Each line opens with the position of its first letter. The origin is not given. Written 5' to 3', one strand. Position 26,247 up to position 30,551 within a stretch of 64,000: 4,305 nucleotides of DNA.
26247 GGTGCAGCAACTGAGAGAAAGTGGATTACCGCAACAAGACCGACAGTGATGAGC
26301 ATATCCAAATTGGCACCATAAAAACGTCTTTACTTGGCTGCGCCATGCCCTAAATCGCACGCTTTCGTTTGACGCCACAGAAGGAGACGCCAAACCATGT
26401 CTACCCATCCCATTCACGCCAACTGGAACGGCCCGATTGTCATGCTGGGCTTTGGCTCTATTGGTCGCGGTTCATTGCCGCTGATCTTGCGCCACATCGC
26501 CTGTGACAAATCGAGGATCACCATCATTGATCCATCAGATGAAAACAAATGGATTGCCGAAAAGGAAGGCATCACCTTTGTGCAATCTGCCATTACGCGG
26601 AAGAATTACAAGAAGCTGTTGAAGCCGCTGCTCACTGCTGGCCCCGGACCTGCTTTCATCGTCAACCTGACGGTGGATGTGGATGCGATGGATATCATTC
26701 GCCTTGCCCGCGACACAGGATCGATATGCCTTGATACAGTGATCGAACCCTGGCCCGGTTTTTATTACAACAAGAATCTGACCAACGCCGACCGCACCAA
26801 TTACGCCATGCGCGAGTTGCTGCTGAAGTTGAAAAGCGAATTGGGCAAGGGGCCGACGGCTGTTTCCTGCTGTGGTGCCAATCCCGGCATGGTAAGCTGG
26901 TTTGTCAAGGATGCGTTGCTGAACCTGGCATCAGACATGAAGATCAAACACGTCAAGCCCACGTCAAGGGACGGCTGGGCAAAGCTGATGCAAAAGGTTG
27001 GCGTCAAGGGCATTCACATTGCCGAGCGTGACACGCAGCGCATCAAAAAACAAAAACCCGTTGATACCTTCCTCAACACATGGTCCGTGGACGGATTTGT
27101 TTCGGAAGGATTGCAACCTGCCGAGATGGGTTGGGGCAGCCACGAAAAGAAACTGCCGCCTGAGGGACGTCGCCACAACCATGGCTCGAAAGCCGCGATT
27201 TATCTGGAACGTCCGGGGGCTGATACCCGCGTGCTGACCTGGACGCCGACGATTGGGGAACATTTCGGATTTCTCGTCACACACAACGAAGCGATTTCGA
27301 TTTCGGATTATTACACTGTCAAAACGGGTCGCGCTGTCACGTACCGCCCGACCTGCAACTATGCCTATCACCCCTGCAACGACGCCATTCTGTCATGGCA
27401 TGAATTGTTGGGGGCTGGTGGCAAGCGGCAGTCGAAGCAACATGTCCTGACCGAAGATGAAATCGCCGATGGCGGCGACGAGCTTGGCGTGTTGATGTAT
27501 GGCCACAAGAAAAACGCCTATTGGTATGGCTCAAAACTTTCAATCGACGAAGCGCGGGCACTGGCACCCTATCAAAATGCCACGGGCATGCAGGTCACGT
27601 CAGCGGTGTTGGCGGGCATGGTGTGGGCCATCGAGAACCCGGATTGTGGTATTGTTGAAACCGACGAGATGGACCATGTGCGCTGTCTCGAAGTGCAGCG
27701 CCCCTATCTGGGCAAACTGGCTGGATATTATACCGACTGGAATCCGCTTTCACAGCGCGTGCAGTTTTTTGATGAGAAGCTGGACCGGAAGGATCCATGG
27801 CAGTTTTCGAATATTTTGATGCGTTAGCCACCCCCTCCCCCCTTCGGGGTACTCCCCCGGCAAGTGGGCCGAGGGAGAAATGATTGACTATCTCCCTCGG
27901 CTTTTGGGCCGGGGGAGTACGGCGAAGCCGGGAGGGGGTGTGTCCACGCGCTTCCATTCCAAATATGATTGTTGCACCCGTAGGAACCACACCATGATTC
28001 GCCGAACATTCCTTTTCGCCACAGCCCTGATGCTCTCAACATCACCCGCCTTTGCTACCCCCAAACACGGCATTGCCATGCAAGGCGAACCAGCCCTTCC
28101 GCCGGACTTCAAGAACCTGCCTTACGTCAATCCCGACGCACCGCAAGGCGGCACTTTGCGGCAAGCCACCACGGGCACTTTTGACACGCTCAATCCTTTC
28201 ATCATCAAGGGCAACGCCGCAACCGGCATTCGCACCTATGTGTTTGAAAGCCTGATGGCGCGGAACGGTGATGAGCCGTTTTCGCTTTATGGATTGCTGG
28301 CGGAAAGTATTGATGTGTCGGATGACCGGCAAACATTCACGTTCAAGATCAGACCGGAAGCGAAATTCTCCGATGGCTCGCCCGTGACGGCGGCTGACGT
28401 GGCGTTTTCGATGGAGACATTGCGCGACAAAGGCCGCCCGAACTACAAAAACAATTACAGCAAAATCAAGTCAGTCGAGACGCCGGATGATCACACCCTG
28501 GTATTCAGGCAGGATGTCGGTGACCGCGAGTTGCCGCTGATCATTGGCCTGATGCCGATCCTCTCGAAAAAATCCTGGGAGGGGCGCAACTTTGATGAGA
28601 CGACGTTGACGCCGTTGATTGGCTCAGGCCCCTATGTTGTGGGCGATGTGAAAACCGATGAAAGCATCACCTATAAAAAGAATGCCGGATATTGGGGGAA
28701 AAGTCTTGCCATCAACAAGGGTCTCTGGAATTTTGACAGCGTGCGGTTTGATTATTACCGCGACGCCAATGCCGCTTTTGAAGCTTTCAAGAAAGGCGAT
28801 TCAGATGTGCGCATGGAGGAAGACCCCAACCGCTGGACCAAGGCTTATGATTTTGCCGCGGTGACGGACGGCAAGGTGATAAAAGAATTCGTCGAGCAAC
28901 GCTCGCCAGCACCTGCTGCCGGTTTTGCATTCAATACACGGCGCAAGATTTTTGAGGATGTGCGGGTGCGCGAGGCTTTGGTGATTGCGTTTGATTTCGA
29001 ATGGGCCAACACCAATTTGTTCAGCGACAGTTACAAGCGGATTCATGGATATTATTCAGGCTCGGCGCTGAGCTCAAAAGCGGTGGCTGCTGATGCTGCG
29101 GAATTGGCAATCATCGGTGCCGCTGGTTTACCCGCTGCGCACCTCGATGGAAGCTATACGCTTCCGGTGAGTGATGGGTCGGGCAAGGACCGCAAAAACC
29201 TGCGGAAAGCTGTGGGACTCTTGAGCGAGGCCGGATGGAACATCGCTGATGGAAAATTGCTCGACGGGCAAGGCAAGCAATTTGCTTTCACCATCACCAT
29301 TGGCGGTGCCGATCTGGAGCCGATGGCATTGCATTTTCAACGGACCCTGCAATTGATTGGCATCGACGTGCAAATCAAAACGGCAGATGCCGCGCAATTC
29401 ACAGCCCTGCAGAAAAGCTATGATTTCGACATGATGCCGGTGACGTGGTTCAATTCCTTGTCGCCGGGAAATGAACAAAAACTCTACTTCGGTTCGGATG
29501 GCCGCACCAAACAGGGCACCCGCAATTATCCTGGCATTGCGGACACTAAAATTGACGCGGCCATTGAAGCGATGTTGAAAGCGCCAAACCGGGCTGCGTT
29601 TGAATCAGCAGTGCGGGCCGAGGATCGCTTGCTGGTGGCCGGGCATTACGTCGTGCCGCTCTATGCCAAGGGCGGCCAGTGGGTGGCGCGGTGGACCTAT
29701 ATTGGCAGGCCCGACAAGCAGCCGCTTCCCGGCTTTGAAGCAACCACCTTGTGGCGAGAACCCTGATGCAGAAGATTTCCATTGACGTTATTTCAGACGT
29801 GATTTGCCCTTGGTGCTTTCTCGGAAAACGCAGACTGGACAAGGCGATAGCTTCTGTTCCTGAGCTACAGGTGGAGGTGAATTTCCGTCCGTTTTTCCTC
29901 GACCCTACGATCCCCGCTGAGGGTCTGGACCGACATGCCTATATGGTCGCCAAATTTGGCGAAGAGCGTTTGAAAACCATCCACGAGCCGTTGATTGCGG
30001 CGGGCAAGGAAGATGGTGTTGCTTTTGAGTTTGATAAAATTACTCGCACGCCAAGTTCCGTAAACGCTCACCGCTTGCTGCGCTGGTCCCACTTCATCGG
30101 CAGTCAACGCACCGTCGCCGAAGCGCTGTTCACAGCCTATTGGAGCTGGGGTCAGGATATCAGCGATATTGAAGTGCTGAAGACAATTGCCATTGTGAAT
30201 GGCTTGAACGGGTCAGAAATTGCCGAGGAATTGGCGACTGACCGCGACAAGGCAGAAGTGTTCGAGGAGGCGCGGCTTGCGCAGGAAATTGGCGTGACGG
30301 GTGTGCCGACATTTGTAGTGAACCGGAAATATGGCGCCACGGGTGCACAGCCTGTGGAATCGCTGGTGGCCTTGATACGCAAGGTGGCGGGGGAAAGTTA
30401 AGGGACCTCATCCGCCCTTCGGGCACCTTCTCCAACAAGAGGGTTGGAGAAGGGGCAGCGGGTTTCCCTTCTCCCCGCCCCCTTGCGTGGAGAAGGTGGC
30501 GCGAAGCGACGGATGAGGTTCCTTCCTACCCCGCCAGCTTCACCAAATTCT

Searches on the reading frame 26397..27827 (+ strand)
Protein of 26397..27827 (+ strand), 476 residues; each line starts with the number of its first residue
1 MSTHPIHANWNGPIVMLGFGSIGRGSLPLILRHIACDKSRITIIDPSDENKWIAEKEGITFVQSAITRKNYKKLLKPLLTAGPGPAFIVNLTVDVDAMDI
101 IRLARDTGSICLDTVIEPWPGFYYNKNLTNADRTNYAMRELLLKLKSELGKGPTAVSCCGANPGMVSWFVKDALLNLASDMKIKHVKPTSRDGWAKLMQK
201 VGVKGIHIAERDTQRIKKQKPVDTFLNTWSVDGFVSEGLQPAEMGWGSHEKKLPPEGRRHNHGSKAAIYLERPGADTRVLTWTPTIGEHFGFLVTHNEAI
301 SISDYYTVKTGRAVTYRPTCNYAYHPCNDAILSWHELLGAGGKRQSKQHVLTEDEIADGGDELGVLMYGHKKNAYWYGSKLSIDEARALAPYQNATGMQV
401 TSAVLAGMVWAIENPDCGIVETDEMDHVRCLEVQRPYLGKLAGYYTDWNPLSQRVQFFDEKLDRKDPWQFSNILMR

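Call 16: search_protein_families(library=pfam, proteins=[window:26397-27827:+], max_evalue=1e-8)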
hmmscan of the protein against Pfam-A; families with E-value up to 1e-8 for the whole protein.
window:26397-27827:+ (476 aa): 2 families
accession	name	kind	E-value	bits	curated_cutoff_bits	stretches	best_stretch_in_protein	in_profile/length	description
PF16653.10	Sacchrp_dh_C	-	6.1e-32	112.2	31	1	160-444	1-263/265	Saccharopine dehydrogenase C-terminal domain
PF03435.24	Sacchrp_dh_NADP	-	3.1e-28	99.1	25.1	1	14-156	1-129/129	Saccharopine dehydrogenase NADP binding domain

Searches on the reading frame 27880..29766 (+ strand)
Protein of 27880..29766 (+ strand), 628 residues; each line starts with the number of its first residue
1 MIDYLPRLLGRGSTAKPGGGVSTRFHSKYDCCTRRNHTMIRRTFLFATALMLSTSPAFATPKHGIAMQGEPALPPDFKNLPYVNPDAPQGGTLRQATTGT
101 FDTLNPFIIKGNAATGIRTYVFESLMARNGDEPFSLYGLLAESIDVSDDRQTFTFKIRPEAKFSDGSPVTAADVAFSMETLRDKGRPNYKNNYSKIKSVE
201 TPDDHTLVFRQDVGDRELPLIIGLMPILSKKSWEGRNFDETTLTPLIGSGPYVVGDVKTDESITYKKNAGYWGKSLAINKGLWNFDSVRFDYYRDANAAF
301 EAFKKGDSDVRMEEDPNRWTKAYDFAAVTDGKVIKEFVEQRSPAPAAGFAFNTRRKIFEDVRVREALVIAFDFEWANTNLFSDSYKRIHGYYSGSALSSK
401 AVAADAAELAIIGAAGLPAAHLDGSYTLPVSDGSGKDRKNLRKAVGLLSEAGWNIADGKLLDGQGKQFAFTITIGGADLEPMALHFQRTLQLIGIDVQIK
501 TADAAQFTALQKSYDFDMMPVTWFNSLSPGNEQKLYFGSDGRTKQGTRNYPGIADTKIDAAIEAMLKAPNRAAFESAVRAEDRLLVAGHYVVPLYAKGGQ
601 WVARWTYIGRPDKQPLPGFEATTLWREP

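Call 16: search_protein_families(library=pfam, proteins=[window:27880-29766:+], max_evalue=1e-8)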
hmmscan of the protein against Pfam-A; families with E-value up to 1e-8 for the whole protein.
window:27880-29766:+ (628 aa): 1 family
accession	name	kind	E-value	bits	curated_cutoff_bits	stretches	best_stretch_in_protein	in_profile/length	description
PF00496.27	SBP_bac_5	-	4.9e-72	243.5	32.4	1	136-537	2-360/368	Bacterial extracellular solute-binding proteins, family 5 Middle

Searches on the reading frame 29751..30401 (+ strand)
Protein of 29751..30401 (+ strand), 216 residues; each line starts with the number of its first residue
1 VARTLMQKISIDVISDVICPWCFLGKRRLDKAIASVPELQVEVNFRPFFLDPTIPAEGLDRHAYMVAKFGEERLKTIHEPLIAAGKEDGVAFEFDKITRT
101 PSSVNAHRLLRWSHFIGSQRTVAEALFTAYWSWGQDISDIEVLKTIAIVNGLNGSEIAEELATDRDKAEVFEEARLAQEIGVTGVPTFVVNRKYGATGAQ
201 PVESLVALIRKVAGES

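Call 16: search_protein_families(library=pfam, proteins=[window:29751-30401:+], max_evalue=1e-8)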
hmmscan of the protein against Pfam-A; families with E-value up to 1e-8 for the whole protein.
window:29751-30401:+ (216 aa): 1 family
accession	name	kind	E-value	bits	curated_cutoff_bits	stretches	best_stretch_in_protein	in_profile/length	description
PF01323.26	DSBA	-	3.2e-41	141.7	25.6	1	11-208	2-189/191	DSBA-like thioredoxin domain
